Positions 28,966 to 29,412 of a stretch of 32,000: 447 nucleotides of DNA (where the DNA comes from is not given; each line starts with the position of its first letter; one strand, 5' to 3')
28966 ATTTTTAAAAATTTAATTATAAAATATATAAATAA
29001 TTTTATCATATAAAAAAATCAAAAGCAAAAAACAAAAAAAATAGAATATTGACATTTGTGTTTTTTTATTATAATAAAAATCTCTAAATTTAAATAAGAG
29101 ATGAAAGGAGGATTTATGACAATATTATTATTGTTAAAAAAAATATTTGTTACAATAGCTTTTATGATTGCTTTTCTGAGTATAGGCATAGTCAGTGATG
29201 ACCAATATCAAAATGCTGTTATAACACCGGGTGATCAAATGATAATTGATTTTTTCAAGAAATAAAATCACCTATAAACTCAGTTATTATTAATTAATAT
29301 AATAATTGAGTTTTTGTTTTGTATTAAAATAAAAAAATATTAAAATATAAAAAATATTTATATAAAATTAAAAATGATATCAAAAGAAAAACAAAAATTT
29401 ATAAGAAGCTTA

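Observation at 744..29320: Three SD-led, TGA-free mini-genes with consensus promoters stand apart from every other gene in the window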

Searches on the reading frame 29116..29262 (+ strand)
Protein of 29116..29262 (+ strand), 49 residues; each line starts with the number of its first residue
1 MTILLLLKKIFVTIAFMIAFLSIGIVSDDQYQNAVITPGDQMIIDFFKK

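Call 9: search_protein_families(library=pfam, proteins=[window:29116-29262:+], max_evalue=10)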
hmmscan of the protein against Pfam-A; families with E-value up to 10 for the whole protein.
seq(49 aa): 0 families

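Call 10: search_protein_families(library=phrogs, proteins=[window:29116-29262:+], max_evalue=10)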
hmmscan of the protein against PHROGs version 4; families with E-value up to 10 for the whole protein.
seq(49 aa): 2 families
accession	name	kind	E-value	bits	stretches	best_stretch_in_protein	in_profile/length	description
phrog_36220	-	unknown function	0.18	13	1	11-45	19-51/58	-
phrog_36143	-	unknown function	0.2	12.6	1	7-45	1-41/106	-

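Call 32: find_homologous_proteins(query=window:29116-29262:+, max_evalue=0.1)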
Query seq(49 aa) (49 aa): 2 proteins with E <= 0.1 among 2 candidates.
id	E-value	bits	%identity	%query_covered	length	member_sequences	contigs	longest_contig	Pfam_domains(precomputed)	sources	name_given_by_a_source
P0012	2.3e-22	94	100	100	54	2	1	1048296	-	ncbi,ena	-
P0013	2.5e-14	69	69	100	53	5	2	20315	-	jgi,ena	-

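Call 35: find_encoding_contigs(protein=P0013, flank=4000, max_places=3)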
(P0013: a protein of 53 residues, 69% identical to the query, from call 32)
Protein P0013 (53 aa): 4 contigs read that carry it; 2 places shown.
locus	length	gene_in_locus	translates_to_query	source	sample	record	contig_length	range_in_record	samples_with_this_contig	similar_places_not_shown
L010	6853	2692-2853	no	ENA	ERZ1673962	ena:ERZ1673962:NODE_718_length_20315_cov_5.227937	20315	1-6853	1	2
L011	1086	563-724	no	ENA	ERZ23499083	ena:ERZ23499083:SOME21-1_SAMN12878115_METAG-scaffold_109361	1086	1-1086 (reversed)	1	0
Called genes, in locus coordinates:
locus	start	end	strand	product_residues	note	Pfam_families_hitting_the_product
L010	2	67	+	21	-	?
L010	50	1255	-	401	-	PF00817:IMS, PF11799:IMS_C (weak)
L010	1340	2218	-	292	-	PF03446:NAD_binding_2, PF14833:NAD_binding_11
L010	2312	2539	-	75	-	-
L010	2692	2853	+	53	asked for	-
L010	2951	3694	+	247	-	PF22435:MRM3-like_sub_bind, PF00588:SpoU_methylase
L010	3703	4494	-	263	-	PF01734:Patatin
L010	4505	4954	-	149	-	-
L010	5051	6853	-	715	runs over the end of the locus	PF09371:Tex_N, PF22706:Tex_central_region, PF16921:Tex_YqgF, PF14639:YqgF (faint), PF12836:HHH_3, PF00575:S1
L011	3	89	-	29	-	?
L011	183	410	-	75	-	-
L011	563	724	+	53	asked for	-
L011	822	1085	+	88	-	?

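Call 67: find_encoding_contigs(protein=P0012, flank=10000, max_places=2)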
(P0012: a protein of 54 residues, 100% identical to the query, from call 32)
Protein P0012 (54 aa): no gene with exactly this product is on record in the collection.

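Call 78: search_protein_families(library=ncbifam, proteins=[window:29116-29262:+], max_evalue=1)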
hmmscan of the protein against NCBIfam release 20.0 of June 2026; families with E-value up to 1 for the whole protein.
seq(49 aa): 0 families

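Call 81: search_protein_families(library=padloc, proteins=[window:29116-29262:+], max_evalue=1)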
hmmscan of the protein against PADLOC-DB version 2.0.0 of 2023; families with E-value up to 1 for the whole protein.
seq(49 aa): 0 families

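Call 109: find_related_loci(query=window:29116-29262:+, collection=viral_contigs, flank=2000)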
Query seq(49 aa) (49 aa) in viral_contigs; peptide patterns used: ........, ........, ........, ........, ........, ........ (x = any residue, [..] = any of these).
115 stretches matched a pattern, but none encodes a relative of the query by tblastn (E <= 1e-3).
